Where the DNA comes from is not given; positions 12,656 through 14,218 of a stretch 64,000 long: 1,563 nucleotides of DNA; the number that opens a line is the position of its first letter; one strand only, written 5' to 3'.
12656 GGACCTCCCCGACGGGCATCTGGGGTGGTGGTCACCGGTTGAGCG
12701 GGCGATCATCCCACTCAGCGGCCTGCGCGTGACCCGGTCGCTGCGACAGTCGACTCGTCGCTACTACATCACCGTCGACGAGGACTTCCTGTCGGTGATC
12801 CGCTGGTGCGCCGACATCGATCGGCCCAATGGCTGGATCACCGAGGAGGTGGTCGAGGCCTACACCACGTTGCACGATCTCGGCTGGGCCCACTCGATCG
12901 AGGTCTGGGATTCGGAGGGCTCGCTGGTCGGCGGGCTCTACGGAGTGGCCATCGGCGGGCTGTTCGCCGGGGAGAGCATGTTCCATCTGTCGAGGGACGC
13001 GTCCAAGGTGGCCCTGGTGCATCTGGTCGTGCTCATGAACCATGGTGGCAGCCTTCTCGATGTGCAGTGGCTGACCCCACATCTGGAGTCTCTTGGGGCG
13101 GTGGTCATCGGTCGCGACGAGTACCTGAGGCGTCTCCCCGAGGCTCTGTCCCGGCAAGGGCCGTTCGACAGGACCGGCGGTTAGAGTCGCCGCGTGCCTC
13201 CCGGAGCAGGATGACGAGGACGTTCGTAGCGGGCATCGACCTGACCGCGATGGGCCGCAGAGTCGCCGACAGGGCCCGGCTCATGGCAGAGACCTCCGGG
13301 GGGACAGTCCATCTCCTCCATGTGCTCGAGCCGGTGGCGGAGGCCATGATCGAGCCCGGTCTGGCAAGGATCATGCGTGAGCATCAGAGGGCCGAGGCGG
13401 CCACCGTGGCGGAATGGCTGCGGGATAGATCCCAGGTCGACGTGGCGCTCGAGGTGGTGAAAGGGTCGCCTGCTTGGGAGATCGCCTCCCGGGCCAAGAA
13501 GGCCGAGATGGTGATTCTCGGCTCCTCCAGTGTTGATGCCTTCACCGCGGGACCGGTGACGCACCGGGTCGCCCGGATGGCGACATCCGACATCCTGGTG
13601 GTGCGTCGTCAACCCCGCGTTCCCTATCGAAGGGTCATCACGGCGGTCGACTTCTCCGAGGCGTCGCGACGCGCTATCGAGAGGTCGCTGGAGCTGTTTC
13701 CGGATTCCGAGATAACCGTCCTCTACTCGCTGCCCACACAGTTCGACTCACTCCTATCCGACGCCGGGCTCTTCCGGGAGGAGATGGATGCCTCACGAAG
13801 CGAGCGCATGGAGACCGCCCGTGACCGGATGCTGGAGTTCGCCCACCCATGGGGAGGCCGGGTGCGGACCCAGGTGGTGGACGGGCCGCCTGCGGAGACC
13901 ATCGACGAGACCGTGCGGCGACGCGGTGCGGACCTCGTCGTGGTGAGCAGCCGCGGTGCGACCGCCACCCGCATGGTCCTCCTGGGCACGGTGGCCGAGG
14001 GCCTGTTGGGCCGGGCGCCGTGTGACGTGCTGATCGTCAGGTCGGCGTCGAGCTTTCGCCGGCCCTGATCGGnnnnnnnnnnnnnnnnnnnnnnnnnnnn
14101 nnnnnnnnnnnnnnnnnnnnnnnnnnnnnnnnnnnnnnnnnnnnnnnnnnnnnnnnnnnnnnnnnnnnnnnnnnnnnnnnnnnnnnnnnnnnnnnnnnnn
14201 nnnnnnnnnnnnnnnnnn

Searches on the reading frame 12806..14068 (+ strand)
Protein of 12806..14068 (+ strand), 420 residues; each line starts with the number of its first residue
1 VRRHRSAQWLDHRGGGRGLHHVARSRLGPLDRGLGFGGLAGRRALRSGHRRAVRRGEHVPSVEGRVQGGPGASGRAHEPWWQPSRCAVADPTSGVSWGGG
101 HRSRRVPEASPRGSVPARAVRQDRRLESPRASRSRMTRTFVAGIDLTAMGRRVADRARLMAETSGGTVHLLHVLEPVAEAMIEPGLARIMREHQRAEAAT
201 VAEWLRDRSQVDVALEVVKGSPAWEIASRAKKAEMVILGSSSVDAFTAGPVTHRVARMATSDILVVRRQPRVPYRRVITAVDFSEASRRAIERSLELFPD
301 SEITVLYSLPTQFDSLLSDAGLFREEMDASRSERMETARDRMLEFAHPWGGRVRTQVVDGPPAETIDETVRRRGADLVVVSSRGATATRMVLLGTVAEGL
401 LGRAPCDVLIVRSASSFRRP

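Call 65: search_protein_families(library=pfam, proteins=[window:12806-14068:+], max_evalue=0.00001)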
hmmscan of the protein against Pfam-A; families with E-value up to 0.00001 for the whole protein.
window:12806-14068:+ (420 aa): 1 family
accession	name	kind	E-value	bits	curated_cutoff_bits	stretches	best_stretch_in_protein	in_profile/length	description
PF00582.32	Usp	-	1.7e-39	136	24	2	274-412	2-141/141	Universal stress protein family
